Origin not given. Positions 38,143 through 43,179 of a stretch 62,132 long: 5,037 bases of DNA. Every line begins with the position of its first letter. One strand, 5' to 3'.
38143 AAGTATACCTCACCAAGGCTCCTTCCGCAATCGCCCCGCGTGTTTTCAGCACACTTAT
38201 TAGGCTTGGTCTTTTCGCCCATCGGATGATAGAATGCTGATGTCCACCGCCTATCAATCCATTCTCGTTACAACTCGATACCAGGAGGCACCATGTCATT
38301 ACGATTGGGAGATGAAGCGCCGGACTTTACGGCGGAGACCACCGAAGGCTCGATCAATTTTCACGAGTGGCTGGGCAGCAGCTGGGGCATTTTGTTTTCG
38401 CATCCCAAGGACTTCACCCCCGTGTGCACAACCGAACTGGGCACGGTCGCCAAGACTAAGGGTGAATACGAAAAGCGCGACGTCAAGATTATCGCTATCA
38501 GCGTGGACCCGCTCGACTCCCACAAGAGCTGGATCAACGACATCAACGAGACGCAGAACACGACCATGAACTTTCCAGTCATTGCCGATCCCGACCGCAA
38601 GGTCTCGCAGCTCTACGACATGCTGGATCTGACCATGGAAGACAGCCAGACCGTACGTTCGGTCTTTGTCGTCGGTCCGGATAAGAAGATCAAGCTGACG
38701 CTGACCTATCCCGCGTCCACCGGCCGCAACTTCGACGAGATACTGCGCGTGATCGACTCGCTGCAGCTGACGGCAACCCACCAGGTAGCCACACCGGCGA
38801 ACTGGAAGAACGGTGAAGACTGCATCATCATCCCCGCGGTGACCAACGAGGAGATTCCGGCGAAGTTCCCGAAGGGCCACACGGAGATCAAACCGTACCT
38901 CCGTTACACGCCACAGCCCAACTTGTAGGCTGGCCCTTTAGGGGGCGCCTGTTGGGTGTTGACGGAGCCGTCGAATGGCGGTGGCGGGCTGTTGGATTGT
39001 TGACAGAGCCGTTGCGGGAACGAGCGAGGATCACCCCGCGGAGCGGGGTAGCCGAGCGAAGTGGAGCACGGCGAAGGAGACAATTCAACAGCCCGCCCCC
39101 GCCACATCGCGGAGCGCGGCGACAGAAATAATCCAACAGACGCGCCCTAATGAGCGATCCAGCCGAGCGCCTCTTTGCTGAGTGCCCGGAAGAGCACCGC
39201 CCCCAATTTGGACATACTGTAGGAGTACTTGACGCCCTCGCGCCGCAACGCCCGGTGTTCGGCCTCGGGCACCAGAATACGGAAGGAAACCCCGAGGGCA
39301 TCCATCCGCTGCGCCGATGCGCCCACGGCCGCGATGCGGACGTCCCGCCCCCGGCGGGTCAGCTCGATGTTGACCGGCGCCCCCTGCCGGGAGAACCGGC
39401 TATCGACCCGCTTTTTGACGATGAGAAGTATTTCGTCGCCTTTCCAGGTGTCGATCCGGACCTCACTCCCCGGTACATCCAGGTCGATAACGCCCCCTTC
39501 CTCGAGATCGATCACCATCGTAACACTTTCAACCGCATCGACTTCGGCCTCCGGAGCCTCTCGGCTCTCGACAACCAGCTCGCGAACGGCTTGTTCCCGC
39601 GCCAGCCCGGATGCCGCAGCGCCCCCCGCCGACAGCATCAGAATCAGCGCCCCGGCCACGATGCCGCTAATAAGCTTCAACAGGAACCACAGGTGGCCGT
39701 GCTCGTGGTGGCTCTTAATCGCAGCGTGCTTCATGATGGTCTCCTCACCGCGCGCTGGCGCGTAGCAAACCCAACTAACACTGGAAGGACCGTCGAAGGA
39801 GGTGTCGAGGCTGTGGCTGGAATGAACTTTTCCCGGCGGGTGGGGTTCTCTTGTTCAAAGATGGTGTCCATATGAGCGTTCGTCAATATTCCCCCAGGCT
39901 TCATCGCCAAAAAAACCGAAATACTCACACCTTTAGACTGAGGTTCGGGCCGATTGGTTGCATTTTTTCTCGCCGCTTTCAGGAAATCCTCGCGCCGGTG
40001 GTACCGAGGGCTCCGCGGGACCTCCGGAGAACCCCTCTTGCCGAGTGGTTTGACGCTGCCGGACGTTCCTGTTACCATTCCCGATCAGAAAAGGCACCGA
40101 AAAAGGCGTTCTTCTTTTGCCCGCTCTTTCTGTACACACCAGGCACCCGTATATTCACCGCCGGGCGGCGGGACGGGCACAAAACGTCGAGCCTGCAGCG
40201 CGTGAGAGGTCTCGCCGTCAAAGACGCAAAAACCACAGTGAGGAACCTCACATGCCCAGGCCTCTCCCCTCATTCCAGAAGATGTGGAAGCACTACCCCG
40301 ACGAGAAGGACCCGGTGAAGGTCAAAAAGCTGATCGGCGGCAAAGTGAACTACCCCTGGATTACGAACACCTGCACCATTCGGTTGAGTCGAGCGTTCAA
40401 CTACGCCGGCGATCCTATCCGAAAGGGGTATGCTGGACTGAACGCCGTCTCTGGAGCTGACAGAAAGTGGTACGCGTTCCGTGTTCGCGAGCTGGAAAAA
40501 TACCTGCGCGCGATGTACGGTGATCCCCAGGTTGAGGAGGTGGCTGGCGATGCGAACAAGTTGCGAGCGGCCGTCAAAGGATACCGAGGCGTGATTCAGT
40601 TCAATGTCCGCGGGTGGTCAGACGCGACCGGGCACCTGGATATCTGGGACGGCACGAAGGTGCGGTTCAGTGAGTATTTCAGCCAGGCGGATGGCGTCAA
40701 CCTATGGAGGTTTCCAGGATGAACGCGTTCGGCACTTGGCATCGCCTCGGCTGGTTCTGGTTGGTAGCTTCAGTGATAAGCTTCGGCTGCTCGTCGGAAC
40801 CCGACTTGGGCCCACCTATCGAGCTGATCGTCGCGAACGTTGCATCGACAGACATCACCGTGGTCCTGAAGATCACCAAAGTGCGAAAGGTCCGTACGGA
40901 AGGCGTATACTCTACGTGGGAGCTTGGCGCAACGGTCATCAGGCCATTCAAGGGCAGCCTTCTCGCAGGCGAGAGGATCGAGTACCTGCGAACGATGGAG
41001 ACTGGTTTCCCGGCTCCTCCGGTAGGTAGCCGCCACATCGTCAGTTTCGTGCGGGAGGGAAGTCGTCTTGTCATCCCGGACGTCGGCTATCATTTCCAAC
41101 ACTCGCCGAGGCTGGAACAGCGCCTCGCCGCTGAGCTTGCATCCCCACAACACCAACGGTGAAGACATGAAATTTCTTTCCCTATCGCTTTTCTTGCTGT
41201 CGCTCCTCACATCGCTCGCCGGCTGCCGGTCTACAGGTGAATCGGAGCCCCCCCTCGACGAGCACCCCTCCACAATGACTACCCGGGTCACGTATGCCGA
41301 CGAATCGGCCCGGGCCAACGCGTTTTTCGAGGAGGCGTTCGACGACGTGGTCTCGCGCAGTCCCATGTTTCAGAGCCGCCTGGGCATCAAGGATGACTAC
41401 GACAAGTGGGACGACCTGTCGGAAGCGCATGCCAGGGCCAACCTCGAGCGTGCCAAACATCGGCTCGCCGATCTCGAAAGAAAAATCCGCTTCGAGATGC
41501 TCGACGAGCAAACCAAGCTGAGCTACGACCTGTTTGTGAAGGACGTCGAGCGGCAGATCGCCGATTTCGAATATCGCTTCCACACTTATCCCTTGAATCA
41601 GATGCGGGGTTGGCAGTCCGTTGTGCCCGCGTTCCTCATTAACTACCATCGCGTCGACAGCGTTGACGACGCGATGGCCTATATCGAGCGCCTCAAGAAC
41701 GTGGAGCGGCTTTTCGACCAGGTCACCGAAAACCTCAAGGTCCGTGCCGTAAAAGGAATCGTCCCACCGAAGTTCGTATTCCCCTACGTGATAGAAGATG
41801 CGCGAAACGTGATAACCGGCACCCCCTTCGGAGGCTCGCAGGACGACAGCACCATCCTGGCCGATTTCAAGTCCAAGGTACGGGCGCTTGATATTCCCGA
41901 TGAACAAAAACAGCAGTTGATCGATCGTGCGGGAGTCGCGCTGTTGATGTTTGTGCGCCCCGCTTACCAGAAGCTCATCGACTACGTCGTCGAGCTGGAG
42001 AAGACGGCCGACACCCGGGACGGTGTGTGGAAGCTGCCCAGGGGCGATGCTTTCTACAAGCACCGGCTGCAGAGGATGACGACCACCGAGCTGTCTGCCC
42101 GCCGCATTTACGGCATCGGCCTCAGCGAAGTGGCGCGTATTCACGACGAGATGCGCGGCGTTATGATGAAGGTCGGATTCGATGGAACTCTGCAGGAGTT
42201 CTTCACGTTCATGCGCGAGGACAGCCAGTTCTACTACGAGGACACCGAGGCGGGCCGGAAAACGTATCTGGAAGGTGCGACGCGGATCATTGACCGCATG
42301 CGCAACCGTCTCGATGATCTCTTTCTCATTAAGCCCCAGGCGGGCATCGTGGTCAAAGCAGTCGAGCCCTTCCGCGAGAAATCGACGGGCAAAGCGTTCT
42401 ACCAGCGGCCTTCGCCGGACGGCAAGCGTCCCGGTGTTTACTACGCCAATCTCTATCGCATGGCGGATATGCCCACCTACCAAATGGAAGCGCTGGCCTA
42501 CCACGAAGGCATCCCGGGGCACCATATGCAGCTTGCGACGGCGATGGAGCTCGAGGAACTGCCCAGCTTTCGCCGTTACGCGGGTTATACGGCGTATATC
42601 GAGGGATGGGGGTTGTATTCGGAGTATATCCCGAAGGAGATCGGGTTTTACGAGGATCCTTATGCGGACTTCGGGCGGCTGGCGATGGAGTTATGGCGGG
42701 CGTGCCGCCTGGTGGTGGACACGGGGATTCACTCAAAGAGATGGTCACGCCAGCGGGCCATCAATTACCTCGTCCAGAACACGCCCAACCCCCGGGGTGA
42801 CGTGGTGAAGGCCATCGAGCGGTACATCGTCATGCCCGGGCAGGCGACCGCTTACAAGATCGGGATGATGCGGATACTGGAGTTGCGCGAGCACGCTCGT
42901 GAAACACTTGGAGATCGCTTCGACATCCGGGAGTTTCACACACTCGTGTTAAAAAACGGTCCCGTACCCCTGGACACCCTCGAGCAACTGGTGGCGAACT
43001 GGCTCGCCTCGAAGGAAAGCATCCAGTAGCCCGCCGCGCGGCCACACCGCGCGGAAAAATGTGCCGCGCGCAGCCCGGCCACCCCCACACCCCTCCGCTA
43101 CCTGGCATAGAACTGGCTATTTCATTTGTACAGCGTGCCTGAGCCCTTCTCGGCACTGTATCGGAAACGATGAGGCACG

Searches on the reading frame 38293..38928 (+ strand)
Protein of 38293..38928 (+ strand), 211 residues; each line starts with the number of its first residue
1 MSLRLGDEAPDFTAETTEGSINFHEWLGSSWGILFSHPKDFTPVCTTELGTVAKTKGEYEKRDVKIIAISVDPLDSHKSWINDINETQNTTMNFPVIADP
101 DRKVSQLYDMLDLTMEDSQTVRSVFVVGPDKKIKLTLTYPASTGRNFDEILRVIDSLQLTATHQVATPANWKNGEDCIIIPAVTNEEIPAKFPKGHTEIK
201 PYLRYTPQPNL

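Call 72: search_protein_families(library=pfam, proteins=[window:38293-38928:+], max_evalue=0.0001)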
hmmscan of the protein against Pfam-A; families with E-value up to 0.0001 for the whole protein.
window:38293-38928:+ (211 aa): 3 families
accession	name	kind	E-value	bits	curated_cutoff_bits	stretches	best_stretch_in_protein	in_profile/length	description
PF00578.27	AhpC-TSA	-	4e-31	108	26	1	6-134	2-122/124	AhpC/TSA family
PF08534.16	Redoxin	-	3.7e-13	50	26.6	1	6-142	3-137/148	Redoxin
PF10417.14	1-cysPrx_C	-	5.8e-09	36.2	21.1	1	156-187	1-33/41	C-terminal domain of 1-Cys peroxiredoxin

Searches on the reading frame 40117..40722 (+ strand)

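Call 72: search_protein_families(library=pfam, proteins=[window:40117-40722:+], max_evalue=0.0001)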
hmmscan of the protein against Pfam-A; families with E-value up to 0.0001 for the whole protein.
window:40117-40722:+ (201 aa): 1 family
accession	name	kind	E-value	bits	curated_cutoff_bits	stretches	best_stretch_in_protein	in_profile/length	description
PF14113.12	Tae4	-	3e-20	73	27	1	83-188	2-111/125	Type VI secretion system (T6SS), amidase effector protein 4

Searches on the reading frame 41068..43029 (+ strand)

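Call 40: search_protein_families(library=pfam, proteins=[window:41068-43029:+], max_evalue=0.00001)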
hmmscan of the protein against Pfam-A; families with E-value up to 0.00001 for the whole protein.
window:41068-43029:+ (653 aa): 1 family
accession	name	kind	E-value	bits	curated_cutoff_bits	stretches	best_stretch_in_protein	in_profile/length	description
PF05960.17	DUF885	-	5.1e-185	617.5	32.4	1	99-642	1-532/532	Bacterial protein of unknown function (DUF885)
